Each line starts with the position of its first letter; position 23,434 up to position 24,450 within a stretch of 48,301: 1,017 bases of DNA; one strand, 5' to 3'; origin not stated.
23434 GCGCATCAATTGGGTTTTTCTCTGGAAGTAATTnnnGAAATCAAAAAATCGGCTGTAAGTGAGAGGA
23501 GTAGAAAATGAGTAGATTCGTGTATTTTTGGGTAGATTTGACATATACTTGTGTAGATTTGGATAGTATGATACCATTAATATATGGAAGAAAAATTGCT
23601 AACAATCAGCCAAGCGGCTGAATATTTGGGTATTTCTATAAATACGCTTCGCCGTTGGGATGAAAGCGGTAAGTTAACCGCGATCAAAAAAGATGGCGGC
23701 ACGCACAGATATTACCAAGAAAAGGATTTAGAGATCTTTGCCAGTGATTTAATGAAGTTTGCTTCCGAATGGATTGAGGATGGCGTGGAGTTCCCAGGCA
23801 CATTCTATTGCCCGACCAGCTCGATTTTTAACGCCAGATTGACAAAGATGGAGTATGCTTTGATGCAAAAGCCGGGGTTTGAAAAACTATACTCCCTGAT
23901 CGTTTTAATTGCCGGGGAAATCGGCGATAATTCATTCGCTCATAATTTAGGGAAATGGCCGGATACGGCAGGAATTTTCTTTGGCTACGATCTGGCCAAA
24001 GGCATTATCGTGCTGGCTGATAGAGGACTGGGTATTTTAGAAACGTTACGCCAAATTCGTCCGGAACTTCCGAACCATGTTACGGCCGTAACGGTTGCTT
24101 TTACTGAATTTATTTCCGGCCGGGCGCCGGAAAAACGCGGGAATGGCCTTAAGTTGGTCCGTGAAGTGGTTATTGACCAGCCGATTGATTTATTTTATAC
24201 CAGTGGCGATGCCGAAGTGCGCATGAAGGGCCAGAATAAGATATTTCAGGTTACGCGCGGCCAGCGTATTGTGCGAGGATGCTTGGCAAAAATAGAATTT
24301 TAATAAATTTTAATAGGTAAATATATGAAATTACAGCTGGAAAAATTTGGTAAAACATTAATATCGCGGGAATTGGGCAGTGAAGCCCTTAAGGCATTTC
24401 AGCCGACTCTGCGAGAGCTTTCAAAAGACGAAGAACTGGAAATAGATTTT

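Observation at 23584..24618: Two-gene module: MerR-HTH fused to an RsbW/SpoIIAB-like GHKL domain, plus a STAS-like (DUF4325-like) partner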

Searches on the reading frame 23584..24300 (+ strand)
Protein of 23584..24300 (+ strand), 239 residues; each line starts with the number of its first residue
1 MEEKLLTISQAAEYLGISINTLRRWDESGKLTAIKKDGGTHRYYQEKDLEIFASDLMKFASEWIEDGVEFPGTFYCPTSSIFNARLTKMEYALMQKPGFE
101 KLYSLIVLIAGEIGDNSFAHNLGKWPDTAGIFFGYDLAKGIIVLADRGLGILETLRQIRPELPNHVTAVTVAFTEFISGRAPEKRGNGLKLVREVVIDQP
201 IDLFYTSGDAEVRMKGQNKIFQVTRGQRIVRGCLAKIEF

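Call 3: search_protein_families(library=pfam, proteins=[window:23584-24300:+], max_evalue=0.1)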
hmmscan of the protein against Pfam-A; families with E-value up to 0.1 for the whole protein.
window:23584-24300:+ (239 aa): 9 families
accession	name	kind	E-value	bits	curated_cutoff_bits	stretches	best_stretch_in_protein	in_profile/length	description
PF12728.13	HTH_17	-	1.2e-10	41.9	27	1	5-52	1-46/51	Helix-turn-helix domain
PF00376.29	MerR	-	4.9e-10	39.5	28.2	1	7-44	1-38/38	MerR family regulatory protein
PF13411.12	MerR_1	-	1.8e-09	38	21.6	1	7-52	2-46/69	MerR HTH family regulatory protein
PF02954.25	HTH_8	-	0.00028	21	22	1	8-24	21-37/42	Bacterial regulatory protein, Fis family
PF13384.12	HTH_23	-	0.0034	17.6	24.6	1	6-25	18-37/50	Homeodomain-like domain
PF21531.3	Rv2175c_wHTH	-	0.0045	17.4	27.1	1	2-39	12-49/57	DNA-binding protein Rv2175c, wHTH domain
PF09035.16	Tn916-Xis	-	0.026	15.2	22.9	1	6-53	16-63/69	Excisionase from transposon Tn916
PF01381.28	HTH_3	-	0.044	14.3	23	1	2-25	6-29/55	Helix-turn-helix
PF13542.12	HTH_Tnp_ISL3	-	0.044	13.7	27.4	1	7-26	28-47/51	Helix-turn-helix domain of transposase family ISL3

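Call 4: search_protein_families(library=padloc, proteins=[window:23584-24300:+], max_evalue=0.1)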
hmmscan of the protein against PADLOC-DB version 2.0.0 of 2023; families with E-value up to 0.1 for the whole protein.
window:23584-24300:+ (239 aa): 2 families
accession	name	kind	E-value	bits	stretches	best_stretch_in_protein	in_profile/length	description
PDLC04133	mad1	-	1.3e-14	52.2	1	1-53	1-51/60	mads_1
PDLC03348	MTase_II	-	0.002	14.7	1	2-36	7-42/727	Type II methyltransferase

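Call 5: search_protein_families(library=ncbifam, proteins=[window:23584-24300:+], max_evalue=1)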
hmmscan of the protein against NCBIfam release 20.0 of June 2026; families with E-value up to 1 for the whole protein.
window:23584-24300:+ (239 aa): 12 families
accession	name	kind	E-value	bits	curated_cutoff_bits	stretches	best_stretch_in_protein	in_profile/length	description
TIGR01764.1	excise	domain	1.2e-07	31.9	28.8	1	5-42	1-36/49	excisionase family DNA-binding protein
NF033787.1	HTH_BldC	subfamily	5.1e-06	26.2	77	1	4-48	1-44/49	BldC family transcriptional regulator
NF033518.0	transpos_IS607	equivalog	3.7e-05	23.3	110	1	10-49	2-40/187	IS607 family transposase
NF047375.1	HeatShock_HspR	equivalog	8.3e-05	22.5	105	1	4-51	2-48/92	heat shock protein transcriptional repressor HspR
NF040522.1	VC1465_fam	subfamily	0.0026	17.8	70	1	6-27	10-31/111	VC1465 family Xer recombination activation factor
NF052513.1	TransRegCarH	equivalog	0.0037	16.6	400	1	5-53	6-54/274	HTH-type transcriptional repressor CarH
NF041849.1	trans_regNmlR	equivalog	0.01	15.9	175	1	7-52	2-47/117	stress response transcriptional regulator NmlR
NF047377.1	heat_HspR_dupli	exception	0.049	13.1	300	1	7-50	7-49/214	heat shock protein transcriptional repressor HspR, fused homodimer type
NF009649.0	PRK13182.1-5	equivalog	0.099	12.7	265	1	9-52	4-46/186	chromosome-anchoring protein RacA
NF047737.1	antiphage_MADS1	equivalog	0.11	12.7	80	1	3-36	1-34/49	methylation-associated defense system helix-turn-helix domain-containing protein MAD1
NF011617.0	PRK15043.1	equivalog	0.13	11.6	417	1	5-69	3-62/243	HTH-type transcriptional regulator MlrA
TIGR02051.1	MerR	equivalog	0.19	12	150.85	1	7-50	1-44/124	mercury resistance transcriptional regulator MerR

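Call 6: search_solved_structures(query=window:23584-24300:+, max_evalue=10, show_alignments=3)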
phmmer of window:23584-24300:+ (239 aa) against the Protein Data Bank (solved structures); distinct sequences matched with E-value up to 10: 17.
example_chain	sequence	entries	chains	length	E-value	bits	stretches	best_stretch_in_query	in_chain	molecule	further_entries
6amk_A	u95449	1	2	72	0.00034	23.5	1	2-53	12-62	Putative DNA-binding protein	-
6ama_A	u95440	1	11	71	0.00034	23.4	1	3-53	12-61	Putative DNA-binding protein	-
3qao_A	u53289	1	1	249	0.0035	20.1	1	6-52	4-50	MerR-like transcriptional regulator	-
5e01_A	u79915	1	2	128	0.0074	19.1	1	7-52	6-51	Uncharacterized HTH-type transcriptional regulator HI_0186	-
5d8c_A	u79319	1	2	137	0.0085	18.9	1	7-52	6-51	MerR family regulator protein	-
5d90_B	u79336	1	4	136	0.0092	18.8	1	7-52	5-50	MerR family regulator protein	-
2vz4_A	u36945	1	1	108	0.022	17.5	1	7-52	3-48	HTH-TYPE TRANSCRIPTIONAL ACTIVATOR TIPA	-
4j2n_A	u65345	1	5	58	0.028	17.2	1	7-36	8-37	Gp37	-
3whp_A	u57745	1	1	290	0.3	13.8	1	6-68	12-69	Probable transcriptional regulator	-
5c8d_A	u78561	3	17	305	0.33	13.7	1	6-68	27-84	Light-dependent transcriptional regulator CarH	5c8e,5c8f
8jbs_A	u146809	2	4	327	0.55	12.9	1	8-47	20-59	Putative cobalamin binding protein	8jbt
5xql_A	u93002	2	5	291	0.56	12.9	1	5-52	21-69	Multidrug-efflux transporter 1 regulator | C-di-GMP-binding multidrug transporter transcriptional regulator BrlR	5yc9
5xbt_A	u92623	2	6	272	0.58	12.9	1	5-52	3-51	Probable transcriptional regulator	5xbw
2zhg_A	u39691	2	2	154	0.74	12.5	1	4-46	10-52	Redox-sensitive transcriptional activator soxR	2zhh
1jbg_A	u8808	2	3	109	0.86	12.3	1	8-54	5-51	transcription activator of multidrug-efflux transporter genes mta | transcription activator MtaN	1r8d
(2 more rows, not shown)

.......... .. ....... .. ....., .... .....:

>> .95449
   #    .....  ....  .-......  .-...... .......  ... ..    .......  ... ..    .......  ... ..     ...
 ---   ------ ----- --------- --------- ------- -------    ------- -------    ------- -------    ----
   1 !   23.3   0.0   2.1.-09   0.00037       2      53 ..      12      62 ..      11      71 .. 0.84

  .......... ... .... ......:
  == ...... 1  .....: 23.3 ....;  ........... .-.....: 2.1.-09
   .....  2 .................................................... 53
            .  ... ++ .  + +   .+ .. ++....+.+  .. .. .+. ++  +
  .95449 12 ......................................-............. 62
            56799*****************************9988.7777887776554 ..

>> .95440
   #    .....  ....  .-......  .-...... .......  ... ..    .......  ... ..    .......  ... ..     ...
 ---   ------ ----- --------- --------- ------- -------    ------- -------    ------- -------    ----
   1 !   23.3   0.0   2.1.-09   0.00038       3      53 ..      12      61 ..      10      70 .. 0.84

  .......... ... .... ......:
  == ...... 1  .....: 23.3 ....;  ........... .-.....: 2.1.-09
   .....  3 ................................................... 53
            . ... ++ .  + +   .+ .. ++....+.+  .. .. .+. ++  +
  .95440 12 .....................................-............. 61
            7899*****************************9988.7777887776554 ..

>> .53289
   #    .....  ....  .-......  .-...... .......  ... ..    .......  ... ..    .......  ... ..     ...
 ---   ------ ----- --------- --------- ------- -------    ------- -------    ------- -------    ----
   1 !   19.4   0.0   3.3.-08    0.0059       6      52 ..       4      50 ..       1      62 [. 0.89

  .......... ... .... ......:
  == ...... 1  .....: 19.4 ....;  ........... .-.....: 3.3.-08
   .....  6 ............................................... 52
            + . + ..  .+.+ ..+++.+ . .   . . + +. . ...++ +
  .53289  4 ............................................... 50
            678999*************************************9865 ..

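Call 7: find_homologous_proteins(query=window:23584-24300:+)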
Query window:23584-24300:+ (239 aa): 4317 proteins with E <= 0.001 among 4550 candidates; the best 120 are listed.
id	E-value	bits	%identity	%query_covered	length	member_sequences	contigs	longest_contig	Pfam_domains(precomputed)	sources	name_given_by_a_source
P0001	1.0e-155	534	100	100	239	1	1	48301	PF12728.14,PF00376.30,PF13411.13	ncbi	ncbi:MAG: helix-turn-helix domain-containing protein [bacterium]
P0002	4.6e-146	503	94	98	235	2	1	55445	PF12728.14,PF00376.30,PF13411.13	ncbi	-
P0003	4.2e-144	496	90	100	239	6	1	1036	PF12728.14,PF00376.30,PF13411.13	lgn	-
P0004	3.2e-143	493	90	100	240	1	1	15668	PF12728.14,PF00376.30,PF13411.13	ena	-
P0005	5.5e-143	492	90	100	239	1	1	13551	PF12728.14,PF00376.30,PF13411.13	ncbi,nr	ncbi:MAG: helix-turn-helix domain-containing protein [bacterium]|nr:helix-turn-helix domain-containi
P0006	8.0e-143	492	90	100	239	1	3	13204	PF12728.14,PF00376.30,PF13411.13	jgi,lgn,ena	-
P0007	8.2e-143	492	91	100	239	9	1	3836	PF12728.14,PF00376.30,PF13411.13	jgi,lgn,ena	-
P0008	4.9e-142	489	89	100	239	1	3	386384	PF12728.14,PF00376.30,PF13411.13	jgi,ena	-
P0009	7.7e-142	489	90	100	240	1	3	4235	PF12728.14,PF00376.30,PF13411.13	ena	-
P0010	1.1e-141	488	91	100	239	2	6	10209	PF12728.14,PF00376.30,PF13411.13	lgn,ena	-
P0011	2.7e-141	487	88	100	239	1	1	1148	PF12728.14,PF00376.30,PF13411.13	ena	-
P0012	2.8e-141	487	89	100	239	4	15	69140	PF12728.14,PF00376.30,PF13411.13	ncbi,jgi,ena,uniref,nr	ncbi:MAG: hypothetical protein A3C06_03380 [Candidatus Taylorbacteria bacterium RIFCSPHIGHO2_02_FULL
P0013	2.8e-141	487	90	100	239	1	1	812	PF12728.14,PF00376.30,PF13411.13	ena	-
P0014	3.0e-141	487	88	100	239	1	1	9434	PF12728.14,PF00376.30,PF13411.13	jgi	-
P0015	4.2e-141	486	89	100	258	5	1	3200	PF12728.14,PF00376.30,PF13411.13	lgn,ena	-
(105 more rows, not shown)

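Call 12: find_related_loci(query=window:23584-24300:+, collection=genome_contigs, flank=6000)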
Query window:23584-24300:+ (239 aa) in genome_contigs; peptide patterns used: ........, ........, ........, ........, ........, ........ (x = any residue, [..] = any of these).
184 stretches matched a pattern; 97 encode a relative of the query (tblastn E <= 1e-3); the best 80 are kept; 80 distinct loci.
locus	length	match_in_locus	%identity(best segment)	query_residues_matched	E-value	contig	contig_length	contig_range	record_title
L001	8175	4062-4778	91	1-239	5e-151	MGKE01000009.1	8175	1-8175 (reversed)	MAG: Candidatus Yanofskybacteria bacterium RIFCSPLOWO2_01_FULL_39_28 rifcsplowo2_01_scaffold_24171, whole genome shotgun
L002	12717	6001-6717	91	1-239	2e-150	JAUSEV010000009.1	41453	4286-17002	MAG: Candidatus Uhrbacteria bacterium isolate E14_maxbin.233 E14_k141_1175039, whole genome shotgun sequence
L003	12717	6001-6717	91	1-239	2e-149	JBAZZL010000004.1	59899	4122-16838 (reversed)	MAG: Patescibacteria group bacterium isolate SO_2017_GW3_15 scaffold_445_c1_OW296A_2017, whole genome shotgun sequence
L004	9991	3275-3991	90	1-239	9e-150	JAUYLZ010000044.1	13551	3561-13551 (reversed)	MAG: bacterium isolate C24_metabat.bin.60 C24_k141_814971, whole genome shotgun sequence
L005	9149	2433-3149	89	1-239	3e-148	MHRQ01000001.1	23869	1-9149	MAG: Candidatus Taylorbacteria bacterium RIFCSPHIGHO2_02_FULL_46_13 rifcsphigho2_02_scaffold_10102, whole genome shotgun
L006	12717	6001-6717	90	1-239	2e-148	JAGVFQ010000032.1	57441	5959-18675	MAG: Patescibacteria group bacterium isolate DeMMO2_29 c_000000004934, whole genome shotgun sequence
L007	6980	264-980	88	1-239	7e-148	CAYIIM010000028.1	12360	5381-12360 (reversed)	MAG TPA_asm: uncultured Candidatus Saccharibacteria bacterium isolate ERP119705_co24_121 genome assembly, contig: NODE_6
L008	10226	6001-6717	90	1-239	3e-147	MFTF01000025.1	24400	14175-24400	MAG: Candidatus Nomurabacteria bacterium RIFCSPHIGHO2_01_FULL_36_23 rifcsphigho2_01_scaffold_9747, whole genome shotgun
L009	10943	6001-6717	90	1-239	4e-147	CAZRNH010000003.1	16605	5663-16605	MAG TPA_asm: uncultured Candidatus Saccharibacteria bacterium isolate SRP090828_co1_102 genome assembly, contig: NODE_57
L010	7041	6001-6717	90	1-239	7e-147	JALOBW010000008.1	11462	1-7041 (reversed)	MAG: bacterium isolate SO_2017_LW4 bin 114 scaffold_10870_c1_LW137-91_2017, whole genome shotgun sequence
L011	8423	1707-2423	89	1-239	7e-147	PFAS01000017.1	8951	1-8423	MAG: Candidatus Falkowbacteria bacterium CG10_big_fil_rev_8_21_14_0_10_43_11 CG10_8_21_14_0.10_scaffold_8734_c, whole ge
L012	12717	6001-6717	87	1-239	8e-147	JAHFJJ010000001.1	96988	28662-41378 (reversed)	MAG: Candidatus Doudnabacteria bacterium isolate nzgw383 NODE_297_length_96989_cov_4.391884, whole genome shotgun sequen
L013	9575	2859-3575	89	1-239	3e-146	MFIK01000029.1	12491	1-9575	MAG: Candidatus Giovannonibacteria bacterium RIFCSPLOWO2_02_FULL_43_54 rifcsplowo2_02_scaffold_28473, whole genome shotg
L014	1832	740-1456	89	1-239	7e-158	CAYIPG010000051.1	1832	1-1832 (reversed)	MAG TPA_asm: uncultured Candidatus Saccharibacteria bacterium isolate ERP119705_co3_289 genome assembly, contig: NODE_11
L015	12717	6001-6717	87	1-239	2e-145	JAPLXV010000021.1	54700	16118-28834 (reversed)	MAG: Candidatus Nomurabacteria bacterium isolate LacPavin_0419_WC90_MAG_34_11 LacPavin_0419_WC90_scaffold_15977, whole g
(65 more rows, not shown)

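Call 19: search_solved_structures(query=A1, max_evalue=10, show_alignments=0)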
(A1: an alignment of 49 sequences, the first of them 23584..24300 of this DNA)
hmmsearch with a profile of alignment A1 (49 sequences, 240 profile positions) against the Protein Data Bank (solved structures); distinct sequences matched with E-value up to 10: 29.
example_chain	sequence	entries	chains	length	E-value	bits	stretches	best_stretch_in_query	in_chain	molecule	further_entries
6amk_A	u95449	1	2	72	0.00038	23.4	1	6-52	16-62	Putative DNA-binding protein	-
6ama_A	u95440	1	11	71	0.00048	23.1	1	5-51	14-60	Putative DNA-binding protein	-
3qao_A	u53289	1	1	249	0.0047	19.8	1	5-76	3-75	MerR-like transcriptional regulator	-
5i41_B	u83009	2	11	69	0.046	16.6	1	6-54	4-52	Chromosome-anchoring protein RacA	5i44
1jbg_A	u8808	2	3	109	0.059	16.2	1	6-85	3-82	transcription activator of multidrug-efflux transporter genes mta | transcription activator MtaN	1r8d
3whp_A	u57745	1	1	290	0.1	15.5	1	3-77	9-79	Probable transcriptional regulator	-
5xql_A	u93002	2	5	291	0.11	15.4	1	4-52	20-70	Multidrug-efflux transporter 1 regulator | C-di-GMP-binding multidrug transporter transcriptional regulator BrlR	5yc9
5c8d_A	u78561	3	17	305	0.11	15.4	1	3-77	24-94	Light-dependent transcriptional regulator CarH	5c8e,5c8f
5xbt_A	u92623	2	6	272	0.13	15.1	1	5-52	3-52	Probable transcriptional regulator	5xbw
7ckq_G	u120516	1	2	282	0.2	14.5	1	1-92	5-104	Multidrug-efflux transporter 1 regulator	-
3iao_A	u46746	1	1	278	0.21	14.4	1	1-92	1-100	Multidrug-efflux transporter 1 regulator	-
1exi_A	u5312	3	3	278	0.21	14.4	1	1-92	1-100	MULTIDRUG-EFFLUX TRANSPORTER REGULATOR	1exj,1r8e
3q5p_A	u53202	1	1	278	0.21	14.4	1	1-92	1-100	Multidrug-efflux transporter 1 regulator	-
3d6y_A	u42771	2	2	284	0.22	14.4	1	1-92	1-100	Multidrug-efflux transporter 1 regulator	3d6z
3d71_A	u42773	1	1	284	0.22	14.4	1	1-92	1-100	Multidrug-efflux transporter 1 regulator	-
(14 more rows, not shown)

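Call 20: search_protein_families(library=pfam, alignment_id=A1, max_evalue=0.05)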
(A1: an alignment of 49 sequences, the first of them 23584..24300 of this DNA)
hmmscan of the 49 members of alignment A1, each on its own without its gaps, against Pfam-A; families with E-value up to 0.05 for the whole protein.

A. member 1, window:23584-24300:+ (239 aa): 9 families
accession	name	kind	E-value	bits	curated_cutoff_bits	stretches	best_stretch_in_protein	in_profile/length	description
PF12728.13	HTH_17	-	1.2e-10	41.9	27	1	5-52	1-46/51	Helix-turn-helix domain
PF00376.29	MerR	-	4.9e-10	39.5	28.2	1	7-44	1-38/38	MerR family regulatory protein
PF13411.12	MerR_1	-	1.8e-09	38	21.6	1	7-52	2-46/69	MerR HTH family regulatory protein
PF02954.25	HTH_8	-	0.00028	21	22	1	8-24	21-37/42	Bacterial regulatory protein, Fis family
PF13384.12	HTH_23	-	0.0034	17.6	24.6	1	6-25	18-37/50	Homeodomain-like domain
PF21531.3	Rv2175c_wHTH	-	0.0045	17.4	27.1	1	2-39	12-49/57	DNA-binding protein Rv2175c, wHTH domain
PF09035.16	Tn916-Xis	-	0.026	15.2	22.9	0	6-53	16-63/69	Excisionase from transposon Tn916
PF01381.28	HTH_3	-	0.044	14.3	23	0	2-25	6-29/55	Helix-turn-helix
PF13542.12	HTH_Tnp_ISL3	-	0.044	13.7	27.4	0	7-26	28-47/51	Helix-turn-helix domain of transposase family ISL3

B. families by the number of members that match (of 49 scanned): 41 families (the first 25 are shown)
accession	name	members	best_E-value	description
PF00376.29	MerR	25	5.8e-14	MerR family regulatory protein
PF13411.12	MerR_1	25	3.1e-12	MerR HTH family regulatory protein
PF12728.13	HTH_17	25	6.6e-12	Helix-turn-helix domain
PF13518.12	HTH_28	10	0.0018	Helix-turn-helix domain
PF02954.25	HTH_8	8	0.00028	Bacterial regulatory protein, Fis family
PF13384.12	HTH_23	8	0.0024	Homeodomain-like domain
PF13412.12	HTH_24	5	0.00033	Winged helix-turn-helix DNA-binding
PF01381.28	HTH_3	4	3.1e-09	Helix-turn-helix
PF08279.18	HTH_11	4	1e-05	HTH domain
PF13581.12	HATPase_c_2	4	0.00087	Histidine kinase-like ATPase domain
PF12802.13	MarR_2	4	0.0013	MarR family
PF02518.31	HATPase_c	4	0.0016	Histidine kinase-, DNA gyrase B-, and HSP90-like ATPase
PF13551.12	HTH_29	4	0.0033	Winged helix-turn helix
PF13542.12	HTH_Tnp_ISL3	4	0.014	Helix-turn-helix domain of transposase family ISL3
PF01047.28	MarR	2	0.00021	MarR family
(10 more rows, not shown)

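Call 21: find_homologous_proteins(query=A1, max_evalue=0.00001)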
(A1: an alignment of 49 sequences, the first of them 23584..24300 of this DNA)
Query A1 (49 sequences) (239 aa, profile of the alignment): 4926 proteins with E <= 0.00001 among 8000 candidates; the best 120 are listed.
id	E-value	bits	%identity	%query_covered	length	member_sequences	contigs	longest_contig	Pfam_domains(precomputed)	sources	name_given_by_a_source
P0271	9.8e-98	345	46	100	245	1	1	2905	PF12728.14,PF00376.30,PF13411.13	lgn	-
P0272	1.5e-97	344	53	100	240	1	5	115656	PF12728.14,PF00376.30,PF13411.13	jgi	-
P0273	1.5e-96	341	51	100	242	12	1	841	PF12728.14,PF00376.30,PF13411.13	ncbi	-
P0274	2.5e-96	340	53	100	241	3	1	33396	PF12728.14,PF00376.30,PF13411.13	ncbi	-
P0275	9.1e-96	338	53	100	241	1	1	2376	PF12728.14,PF00376.30,PF13411.13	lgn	-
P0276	1.2e-95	338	50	100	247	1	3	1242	PF12728.14,PF00376.30,PF13411.13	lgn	-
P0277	1.4e-95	338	54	100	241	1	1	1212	PF12728.14,PF00376.30,PF13411.13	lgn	-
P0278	1.5e-95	337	51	100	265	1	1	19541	PF12728.14,PF00376.30,PF13411.13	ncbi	ncbi:MerR family transcriptional regulator [Patescibacteria group bacterium]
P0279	2.2e-95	337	53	100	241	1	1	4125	PF12728.14,PF00376.30,PF13411.13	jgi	jgi:hypothetical protein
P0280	2.3e-95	337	50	100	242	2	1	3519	PF12728.14,PF00376.30,PF13411.13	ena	-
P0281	3.4e-95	336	49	99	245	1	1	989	PF12728.14,PF00376.30,PF13411.13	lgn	-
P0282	3.8e-95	336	51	100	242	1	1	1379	PF12728.14,PF00376.30,PF13411.13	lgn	-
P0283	4.0e-95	336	49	99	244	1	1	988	PF12728.14,PF00376.30,PF13411.13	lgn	-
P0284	4.1e-95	336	51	100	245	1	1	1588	PF12728.14,PF00376.30,PF13411.13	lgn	-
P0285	4.2e-95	336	52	100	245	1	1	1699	PF12728.14,PF00376.30,PF13411.13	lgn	-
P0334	9.7e-94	332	49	100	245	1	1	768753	PF12728.14,PF00376.30,PF13411.13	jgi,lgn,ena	-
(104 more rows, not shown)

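Call 29: predict_structure(alignment_id=A2)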
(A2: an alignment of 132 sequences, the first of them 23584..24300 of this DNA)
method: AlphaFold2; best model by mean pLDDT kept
length: 239 residues; sequences in the alignment: 132
mean_pLDDT: 86.9   pTM: 0.77
mean pLDDT of the five models: 86.9, 85.8, 85.8, 85.5, 84.4
residues with pLDDT >= 90: 118; 70-90: 104; 50-70: 11; < 50: 6
segments of 3 or more residues with pLDDT < 50: 181-185
pLDDT, mean of each block of 10 residues (from residue 1): 80 82 79 80 81 80 86 88 93 85 93 92 87 92 95 91 96 78 62 94 96 93 91 94
secondary structure, 60 per line:
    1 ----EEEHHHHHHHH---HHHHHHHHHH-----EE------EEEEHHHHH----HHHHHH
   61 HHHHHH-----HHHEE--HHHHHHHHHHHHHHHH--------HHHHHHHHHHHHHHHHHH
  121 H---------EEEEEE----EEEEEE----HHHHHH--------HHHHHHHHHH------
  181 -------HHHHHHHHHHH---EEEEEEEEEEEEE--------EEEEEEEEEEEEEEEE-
elements in order: E5-7 H8-15 H19-28 E42-45 H46-50 H55-66 H79-94 H103-121 E131-136 E141-146 H151-156 H165-174 H188-198 E202-214 E223-238
